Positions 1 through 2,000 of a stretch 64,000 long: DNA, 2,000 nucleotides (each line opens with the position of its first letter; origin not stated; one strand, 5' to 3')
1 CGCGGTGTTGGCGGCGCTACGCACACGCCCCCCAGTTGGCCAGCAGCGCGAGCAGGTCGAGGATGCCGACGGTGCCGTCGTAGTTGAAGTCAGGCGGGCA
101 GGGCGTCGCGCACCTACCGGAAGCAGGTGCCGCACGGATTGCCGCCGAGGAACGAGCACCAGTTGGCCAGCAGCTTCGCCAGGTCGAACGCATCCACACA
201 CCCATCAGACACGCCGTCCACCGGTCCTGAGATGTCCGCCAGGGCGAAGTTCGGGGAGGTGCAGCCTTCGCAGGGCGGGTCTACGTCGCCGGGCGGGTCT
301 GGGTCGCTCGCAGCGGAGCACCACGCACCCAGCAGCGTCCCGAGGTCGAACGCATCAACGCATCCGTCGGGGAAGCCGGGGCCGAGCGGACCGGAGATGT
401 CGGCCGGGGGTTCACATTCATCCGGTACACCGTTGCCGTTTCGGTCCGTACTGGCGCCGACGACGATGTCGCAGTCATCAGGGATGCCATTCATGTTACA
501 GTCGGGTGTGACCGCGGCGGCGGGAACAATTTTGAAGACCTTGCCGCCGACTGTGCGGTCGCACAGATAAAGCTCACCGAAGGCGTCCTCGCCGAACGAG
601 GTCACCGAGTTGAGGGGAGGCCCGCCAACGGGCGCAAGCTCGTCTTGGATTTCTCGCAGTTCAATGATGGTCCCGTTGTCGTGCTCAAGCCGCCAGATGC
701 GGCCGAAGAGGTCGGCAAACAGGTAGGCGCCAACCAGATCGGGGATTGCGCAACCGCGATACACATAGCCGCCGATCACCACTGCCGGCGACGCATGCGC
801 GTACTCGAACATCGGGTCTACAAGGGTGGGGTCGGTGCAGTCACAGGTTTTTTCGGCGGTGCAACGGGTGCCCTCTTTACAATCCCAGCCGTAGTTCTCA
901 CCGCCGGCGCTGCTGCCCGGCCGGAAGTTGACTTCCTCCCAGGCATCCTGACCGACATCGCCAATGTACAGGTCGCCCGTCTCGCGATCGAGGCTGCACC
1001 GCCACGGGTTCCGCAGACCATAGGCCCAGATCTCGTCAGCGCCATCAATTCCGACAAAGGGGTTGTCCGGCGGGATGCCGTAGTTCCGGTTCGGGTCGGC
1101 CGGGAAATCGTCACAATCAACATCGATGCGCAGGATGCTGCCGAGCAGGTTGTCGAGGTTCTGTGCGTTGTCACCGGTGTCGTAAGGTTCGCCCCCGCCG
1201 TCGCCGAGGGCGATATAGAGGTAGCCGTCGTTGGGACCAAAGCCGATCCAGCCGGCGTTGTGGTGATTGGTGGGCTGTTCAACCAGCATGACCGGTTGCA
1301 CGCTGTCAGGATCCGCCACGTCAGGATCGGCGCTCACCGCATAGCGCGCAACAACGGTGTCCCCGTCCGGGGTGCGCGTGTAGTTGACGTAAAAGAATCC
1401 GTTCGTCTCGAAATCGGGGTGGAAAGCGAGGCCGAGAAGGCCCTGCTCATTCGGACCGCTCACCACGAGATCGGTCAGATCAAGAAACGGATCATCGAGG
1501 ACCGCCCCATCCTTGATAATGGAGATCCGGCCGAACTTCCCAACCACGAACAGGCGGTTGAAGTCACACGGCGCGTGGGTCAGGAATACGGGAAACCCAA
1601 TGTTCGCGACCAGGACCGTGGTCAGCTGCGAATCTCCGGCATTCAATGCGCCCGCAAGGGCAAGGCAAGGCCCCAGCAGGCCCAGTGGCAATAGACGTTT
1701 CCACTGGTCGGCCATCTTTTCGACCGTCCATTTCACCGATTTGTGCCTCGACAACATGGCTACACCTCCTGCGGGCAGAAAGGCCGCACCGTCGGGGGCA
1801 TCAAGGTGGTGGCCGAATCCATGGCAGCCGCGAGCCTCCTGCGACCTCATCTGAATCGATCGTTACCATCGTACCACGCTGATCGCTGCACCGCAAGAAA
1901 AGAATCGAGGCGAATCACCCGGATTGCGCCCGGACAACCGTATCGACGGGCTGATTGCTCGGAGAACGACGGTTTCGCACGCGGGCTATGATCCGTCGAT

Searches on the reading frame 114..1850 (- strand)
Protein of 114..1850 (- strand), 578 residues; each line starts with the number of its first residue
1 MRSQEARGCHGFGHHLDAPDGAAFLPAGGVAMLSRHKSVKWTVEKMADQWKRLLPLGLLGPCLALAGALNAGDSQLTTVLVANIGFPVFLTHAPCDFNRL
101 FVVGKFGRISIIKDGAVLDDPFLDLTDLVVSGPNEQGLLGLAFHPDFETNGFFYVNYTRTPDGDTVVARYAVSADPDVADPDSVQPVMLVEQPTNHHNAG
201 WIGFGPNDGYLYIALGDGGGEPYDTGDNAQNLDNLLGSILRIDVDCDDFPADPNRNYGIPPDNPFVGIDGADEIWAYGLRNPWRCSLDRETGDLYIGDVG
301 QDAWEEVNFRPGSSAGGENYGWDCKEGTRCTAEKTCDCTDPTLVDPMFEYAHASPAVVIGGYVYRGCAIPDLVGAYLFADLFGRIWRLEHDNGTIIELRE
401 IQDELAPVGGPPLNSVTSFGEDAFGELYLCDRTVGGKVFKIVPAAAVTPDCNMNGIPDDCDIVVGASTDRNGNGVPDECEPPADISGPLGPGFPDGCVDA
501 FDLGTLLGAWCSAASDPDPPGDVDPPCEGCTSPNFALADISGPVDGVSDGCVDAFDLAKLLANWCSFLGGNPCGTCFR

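Call 50: search_protein_families(library=pfam, proteins=[window:114-1850:-], max_evalue=0.01)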
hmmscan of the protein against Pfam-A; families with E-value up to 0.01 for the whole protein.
window:114-1850:- (578 aa): 1 family
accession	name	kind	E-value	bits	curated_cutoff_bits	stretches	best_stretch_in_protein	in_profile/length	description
PF07995.17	GSDH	-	3.3e-35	122.4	25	1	96-400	12-299/332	Glucose / Sorbosone dehydrogenase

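Call 51: search_protein_families(library=ncbifam, proteins=[window:114-1850:-], max_evalue=10)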
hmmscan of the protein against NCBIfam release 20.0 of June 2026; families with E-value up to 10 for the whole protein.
window:114-1850:- (578 aa): 2 families
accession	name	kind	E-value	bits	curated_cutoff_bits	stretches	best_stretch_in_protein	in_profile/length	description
TIGR03606.1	non_repeat_PQQ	subfamily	9.8e-15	54.3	434.55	1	77-325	22-270/454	glucose/sorbosone family PQQ-dependent dehydrogenase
NF041540.1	dockerin_GC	domain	1.1e-07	32.1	29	1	482-564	2-63/67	GC-type dockerin domain-anchored protein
